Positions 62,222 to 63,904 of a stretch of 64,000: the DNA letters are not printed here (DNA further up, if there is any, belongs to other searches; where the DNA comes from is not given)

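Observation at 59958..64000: Compositionally distinct integrated element begins here and runs off the window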

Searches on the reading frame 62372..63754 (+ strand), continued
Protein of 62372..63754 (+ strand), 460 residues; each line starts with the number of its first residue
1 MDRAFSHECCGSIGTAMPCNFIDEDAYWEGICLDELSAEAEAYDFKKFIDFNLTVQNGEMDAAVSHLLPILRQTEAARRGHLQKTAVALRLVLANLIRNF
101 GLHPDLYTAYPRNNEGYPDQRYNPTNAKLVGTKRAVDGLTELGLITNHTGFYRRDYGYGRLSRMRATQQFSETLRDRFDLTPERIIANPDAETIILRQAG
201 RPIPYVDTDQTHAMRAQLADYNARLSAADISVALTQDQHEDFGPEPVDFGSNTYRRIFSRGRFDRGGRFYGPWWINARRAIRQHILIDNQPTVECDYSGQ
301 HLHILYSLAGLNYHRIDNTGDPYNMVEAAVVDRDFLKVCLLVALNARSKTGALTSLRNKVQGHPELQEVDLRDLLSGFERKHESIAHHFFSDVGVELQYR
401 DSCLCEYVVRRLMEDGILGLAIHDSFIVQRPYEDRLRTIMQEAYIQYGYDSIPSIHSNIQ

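Call 92: search_dna_similar(query=L083:5716-7020:+, collection=phages, mode=protein, max_rows=40, rows=spread)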
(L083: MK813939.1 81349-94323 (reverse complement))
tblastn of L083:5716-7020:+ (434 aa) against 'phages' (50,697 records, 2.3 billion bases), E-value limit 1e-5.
Records with a match: 286; places in all: 322; records where one place covers at least 80% of the query: 213.
Best place of each record, by identity: >=99% 2; 90-95% 1; 60-80% 1; <60% 282.
By first word of the organism name: Vibrio 142; Rheinheimera 115; Aeromonas 14; Pseudoalteromonas 6; Shewanella 5; Klebsiella 2; Pseudaeromonas 1; Pseudomonas 1.
By host as written in the record: Rheinheimera sp. BAL341 115; - 93; Vibrio cholerae 19; Aeromonas sp. 5; Vibrio cholerae O1 5; Aeromonas hydrophila 4; Vibrio parahaemolyticus 3; Vibrio natriegens 3; and 25 more.
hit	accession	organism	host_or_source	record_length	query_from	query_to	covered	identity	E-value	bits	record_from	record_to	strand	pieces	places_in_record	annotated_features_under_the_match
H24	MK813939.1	Aeromonas phage 4L372D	Aeromonas hydrophila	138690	1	434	100%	100.0%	0e+0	883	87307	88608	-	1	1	4L372D_150: hypothetical protein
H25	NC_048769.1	Aeromonas phage 2L372D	Aeromonas hydrophila;Aeromonas ...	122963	15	434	97%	30.0%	1e-38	154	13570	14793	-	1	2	hypothetical protein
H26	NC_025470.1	Shewanella sp. phage 1/40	Baltic Sea ice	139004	36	433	92%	27.9%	1e-27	122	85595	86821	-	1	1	hypothetical protein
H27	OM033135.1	Aeromonas phage phiA019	Aeromonas sp.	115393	43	433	90%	27.8%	6e-34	140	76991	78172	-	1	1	hypothetical protein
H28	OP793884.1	Vibrio phage vB_VpaM_R16F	Vibrio parahaemolyticus 1.1997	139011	9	432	98%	25.3%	6e-23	107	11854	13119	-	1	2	hypothetical protein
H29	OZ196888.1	Vibrio phage 5P1b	Seawater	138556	42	432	90%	26.4%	6e-21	101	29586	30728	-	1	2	hypothetical protein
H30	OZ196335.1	Vibrio phage K412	Seawater and oysters mix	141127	74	432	83%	26.8%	8e-16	86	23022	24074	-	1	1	hypothetical protein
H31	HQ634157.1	Vibrio phage 11895-B1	Vibrio sp. 11985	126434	10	431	97%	22.5%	3e-13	78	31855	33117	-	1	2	hypothetical protein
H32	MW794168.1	Vibrio phage ICP1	-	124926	65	432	85%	25.3%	3e-10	69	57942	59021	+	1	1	hypothetical protein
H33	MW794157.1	Vibrio phage ICP1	-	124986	65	432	85%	25.3%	3e-10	69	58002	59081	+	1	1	hypothetical protein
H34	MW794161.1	Vibrio phage ICP1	-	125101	65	432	85%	25.3%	3e-10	69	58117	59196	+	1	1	hypothetical protein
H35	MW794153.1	Vibrio phage ICP1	-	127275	65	432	85%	25.3%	3e-10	69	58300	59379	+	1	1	hypothetical protein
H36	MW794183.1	Vibrio phage ICP1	-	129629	65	432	85%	25.3%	3e-10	69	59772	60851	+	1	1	hypothetical protein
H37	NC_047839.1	Pseudoalteromonas phage J2-1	Pseudoalteromonas sp.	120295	71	430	83%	24.9%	7e-20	99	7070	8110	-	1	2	hypothetical protein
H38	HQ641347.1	Vibrio phage ICP1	Vibrio cholerae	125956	158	433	64%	32.0%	1e-28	125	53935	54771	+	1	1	ORF100: conserved hypothetical protein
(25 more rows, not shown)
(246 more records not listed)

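Call 95: search_protein_families(library=padloc, proteins=[window:62420-63754:+], max_evalue=0.01)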
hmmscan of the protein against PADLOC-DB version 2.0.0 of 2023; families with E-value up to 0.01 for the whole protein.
window:62420-63754:+ (444 aa): 0 families

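Call 98: search_protein_families(library=ncbifam, alignment_id=A1, max_evalue=0.01)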
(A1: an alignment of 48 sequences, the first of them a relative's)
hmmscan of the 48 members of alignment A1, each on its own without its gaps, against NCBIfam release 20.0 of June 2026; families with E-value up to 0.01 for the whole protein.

A. member 1, P0001 (444 aa): 0 families

B. families by the number of members that match (of 48 scanned): 2 families
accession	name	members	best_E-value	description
NF004867.0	PRK06224.1-4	1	0.0072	citryl-CoA lyase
NF012016.0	PRK15472.1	1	0.0098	nucleoside triphosphatase NudI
